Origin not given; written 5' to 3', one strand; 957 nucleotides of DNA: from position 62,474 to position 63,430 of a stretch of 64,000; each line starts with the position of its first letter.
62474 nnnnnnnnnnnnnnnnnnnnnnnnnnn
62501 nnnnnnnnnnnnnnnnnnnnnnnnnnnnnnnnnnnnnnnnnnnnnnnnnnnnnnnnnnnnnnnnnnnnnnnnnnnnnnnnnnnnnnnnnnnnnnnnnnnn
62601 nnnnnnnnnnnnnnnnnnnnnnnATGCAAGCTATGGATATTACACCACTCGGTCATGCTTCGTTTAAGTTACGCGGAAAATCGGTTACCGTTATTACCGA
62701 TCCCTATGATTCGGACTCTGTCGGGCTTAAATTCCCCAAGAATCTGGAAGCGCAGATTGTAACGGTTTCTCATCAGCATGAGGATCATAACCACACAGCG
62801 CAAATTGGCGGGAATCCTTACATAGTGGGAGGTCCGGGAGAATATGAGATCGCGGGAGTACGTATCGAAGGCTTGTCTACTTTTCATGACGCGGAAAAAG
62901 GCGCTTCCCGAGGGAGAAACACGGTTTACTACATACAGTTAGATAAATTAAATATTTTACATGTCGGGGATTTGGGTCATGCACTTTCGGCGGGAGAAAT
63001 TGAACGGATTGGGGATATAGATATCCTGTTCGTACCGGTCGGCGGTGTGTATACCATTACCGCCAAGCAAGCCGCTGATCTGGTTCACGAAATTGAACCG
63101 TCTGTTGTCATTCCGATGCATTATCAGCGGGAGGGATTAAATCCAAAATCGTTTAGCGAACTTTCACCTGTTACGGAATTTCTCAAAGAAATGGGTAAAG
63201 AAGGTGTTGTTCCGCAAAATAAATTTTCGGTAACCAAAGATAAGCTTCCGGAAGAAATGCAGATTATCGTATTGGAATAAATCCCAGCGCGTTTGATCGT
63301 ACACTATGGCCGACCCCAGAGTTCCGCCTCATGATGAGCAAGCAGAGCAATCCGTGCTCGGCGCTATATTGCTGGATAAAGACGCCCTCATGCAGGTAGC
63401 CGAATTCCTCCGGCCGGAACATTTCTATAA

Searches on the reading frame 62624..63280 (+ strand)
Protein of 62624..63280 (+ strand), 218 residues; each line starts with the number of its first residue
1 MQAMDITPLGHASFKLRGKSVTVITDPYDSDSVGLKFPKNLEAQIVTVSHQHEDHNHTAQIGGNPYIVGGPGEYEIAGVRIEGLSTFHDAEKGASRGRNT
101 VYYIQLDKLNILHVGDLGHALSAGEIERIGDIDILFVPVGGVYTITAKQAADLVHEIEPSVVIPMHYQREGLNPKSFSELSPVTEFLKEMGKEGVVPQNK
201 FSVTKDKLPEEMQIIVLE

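Call 3: search_protein_families(library=pfam, proteins=[window:62624-63280:+], max_evalue=0.01)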
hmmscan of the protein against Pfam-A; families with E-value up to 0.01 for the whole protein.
window:62624-63280:+ (218 aa): 2 families
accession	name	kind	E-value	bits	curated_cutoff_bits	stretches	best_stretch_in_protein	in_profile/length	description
PF13483.12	Lactamase_B_3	-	1.5e-49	168.5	24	1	6-166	2-160/160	Beta-lactamase superfamily domain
PF12706.13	Lactamase_B_2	-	1.6e-08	34.8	27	1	74-167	96-200/200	Beta-lactamase superfamily domain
